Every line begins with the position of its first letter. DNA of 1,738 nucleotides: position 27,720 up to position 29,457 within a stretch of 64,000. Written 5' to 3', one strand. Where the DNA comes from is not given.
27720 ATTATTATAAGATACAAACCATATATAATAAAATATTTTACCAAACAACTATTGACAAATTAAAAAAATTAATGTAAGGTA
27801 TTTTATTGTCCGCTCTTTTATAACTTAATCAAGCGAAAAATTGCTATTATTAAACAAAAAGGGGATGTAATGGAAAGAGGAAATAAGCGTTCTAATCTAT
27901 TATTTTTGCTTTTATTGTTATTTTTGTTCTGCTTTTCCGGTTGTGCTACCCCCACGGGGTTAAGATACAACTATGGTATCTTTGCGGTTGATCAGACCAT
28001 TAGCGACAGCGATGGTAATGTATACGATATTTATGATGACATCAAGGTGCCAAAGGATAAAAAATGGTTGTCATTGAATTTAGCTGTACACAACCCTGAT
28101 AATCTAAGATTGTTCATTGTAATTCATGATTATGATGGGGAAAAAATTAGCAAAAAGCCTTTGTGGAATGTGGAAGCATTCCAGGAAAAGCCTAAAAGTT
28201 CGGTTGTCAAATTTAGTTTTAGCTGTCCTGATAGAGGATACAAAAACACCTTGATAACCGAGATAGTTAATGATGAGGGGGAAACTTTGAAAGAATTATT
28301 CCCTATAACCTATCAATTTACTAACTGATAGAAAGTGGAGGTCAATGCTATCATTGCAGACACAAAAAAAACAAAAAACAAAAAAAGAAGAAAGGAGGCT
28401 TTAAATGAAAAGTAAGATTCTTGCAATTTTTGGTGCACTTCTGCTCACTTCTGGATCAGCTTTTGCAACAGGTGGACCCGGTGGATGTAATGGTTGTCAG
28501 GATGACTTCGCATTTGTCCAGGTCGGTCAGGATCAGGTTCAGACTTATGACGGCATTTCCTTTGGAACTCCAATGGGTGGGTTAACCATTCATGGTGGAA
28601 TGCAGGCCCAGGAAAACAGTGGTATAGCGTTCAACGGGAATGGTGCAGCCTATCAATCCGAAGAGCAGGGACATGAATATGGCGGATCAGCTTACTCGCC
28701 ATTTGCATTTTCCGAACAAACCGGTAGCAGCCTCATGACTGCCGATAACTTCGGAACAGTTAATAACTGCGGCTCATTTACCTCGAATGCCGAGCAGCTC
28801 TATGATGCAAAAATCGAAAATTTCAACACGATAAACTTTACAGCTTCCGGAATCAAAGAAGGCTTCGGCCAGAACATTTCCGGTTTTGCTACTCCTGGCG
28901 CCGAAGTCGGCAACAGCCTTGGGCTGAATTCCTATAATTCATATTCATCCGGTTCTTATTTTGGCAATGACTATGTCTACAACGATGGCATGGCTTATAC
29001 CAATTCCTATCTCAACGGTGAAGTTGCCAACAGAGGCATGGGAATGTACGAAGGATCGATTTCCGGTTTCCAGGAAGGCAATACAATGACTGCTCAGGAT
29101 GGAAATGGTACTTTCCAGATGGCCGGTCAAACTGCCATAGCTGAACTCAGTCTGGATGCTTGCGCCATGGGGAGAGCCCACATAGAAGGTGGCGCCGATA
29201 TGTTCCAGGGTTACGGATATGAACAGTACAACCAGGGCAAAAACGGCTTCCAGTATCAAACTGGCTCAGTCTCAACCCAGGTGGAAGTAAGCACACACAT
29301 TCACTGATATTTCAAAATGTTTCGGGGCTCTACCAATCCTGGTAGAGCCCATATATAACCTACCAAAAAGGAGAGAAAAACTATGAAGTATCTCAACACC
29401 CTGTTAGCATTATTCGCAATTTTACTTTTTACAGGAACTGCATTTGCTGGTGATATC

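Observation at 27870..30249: Compositionally foreign islet (about 42-52% G+C) encoding a lipoprotein and two secreted proteins of unknown function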

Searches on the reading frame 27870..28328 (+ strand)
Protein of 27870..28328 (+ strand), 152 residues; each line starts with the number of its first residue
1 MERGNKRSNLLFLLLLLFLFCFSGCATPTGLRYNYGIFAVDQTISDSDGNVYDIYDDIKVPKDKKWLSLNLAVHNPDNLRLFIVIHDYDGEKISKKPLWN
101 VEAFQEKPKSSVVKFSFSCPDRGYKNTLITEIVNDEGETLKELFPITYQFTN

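Call 5: search_protein_families(library=pfam, proteins=[window:27870-28328:+], max_evalue=1)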
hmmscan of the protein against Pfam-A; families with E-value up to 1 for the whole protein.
window:27870-28328:+ (152 aa): 0 families

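Call 6: search_protein_families(library=ncbifam, proteins=[window:27870-28328:+], max_evalue=1)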
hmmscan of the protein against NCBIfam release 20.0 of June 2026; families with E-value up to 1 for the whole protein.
window:27870-28328:+ (152 aa): 1 family
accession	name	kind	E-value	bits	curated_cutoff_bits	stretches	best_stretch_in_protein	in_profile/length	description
NF033216.1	lipo_YgdI_YgdR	subfamily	0.1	12.5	42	1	10-41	4-37/71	YgdI/YgdR family lipoprotein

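Call 49: search_protein_families(library=phrogs, proteins=[window:27870-28325:+], max_evalue=0.1)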
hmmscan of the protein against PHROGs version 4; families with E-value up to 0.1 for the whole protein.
window:27870-28325:+ (152 aa): 0 families

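Call 93: search_solved_structures(query=A9, max_evalue=10)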
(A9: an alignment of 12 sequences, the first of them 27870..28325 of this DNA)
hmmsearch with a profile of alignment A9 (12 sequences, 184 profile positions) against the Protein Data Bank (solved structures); distinct sequences matched with E-value up to 10: 3.
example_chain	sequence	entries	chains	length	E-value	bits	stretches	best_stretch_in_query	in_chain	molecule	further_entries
6fcg_A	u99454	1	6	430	0.048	16.8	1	6-89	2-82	Glycoside hydrolase, GH17 family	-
2vtu_J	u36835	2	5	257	0.083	16.1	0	109-142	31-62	MS2 COAT PROTEIN | COAT PROTEIN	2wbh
8ory_A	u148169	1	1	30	6.9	9.8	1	5-25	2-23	Notch 1 extracellular truncation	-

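Call 94: search_protein_families(library=padloc, proteins=[window:27870-28325:+], max_evalue=0.1)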
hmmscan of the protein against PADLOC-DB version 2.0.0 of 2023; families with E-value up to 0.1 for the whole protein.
window:27870-28325:+ (152 aa): 0 families

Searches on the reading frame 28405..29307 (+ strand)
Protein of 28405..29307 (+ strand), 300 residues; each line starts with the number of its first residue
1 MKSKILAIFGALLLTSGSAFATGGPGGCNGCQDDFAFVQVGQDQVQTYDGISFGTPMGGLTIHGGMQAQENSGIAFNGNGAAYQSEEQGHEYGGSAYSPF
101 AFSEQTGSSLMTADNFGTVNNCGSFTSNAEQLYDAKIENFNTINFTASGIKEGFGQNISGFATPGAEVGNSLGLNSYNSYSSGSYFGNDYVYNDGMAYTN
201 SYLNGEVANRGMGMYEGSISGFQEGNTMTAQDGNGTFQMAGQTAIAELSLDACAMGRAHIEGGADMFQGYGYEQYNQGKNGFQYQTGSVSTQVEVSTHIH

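Call 5: search_protein_families(library=pfam, proteins=[window:28405-29307:+], max_evalue=1)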
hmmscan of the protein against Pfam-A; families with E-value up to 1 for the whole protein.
window:28405-29307:+ (300 aa): 0 families

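Call 6: search_protein_families(library=ncbifam, proteins=[window:28405-29307:+], max_evalue=1)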
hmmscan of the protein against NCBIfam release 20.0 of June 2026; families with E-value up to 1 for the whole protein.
window:28405-29307:+ (300 aa): 0 families

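Call 9: find_homologous_proteins(query=window:28405-29307:+)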
Query window:28405-29307:+ (300 aa): 1 proteins with E <= 0.001 among 792 candidates.
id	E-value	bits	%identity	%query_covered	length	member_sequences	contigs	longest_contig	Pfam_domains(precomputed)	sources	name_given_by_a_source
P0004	6.3e-191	652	100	100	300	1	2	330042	-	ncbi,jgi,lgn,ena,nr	ncbi:hypothetical protein C0583_06665 [Candidatus Parcubacteria bacterium]|nr:MAG: hypothetical prot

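Call 29: search_solved_structures(query=A2, max_evalue=10)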
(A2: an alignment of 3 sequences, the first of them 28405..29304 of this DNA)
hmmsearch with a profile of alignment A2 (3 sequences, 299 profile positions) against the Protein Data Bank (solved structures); distinct sequences matched with E-value up to 10: 1.
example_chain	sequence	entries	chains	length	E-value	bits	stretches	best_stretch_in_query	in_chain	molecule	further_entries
2y8n_A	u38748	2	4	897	0.078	15.8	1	17-70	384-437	4-HYDROXYPHENYLACETATE DECARBOXYLASE LARGE SUBUNIT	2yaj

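Call 49: search_protein_families(library=phrogs, proteins=[window:28405-29304:+], max_evalue=0.1)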
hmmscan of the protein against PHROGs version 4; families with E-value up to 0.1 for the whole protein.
window:28405-29304:+ (300 aa): 0 families

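Call 94: search_protein_families(library=padloc, proteins=[window:28405-29304:+], max_evalue=0.1)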
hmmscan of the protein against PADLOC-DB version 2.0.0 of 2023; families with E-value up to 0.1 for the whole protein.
window:28405-29304:+ (300 aa): 0 families
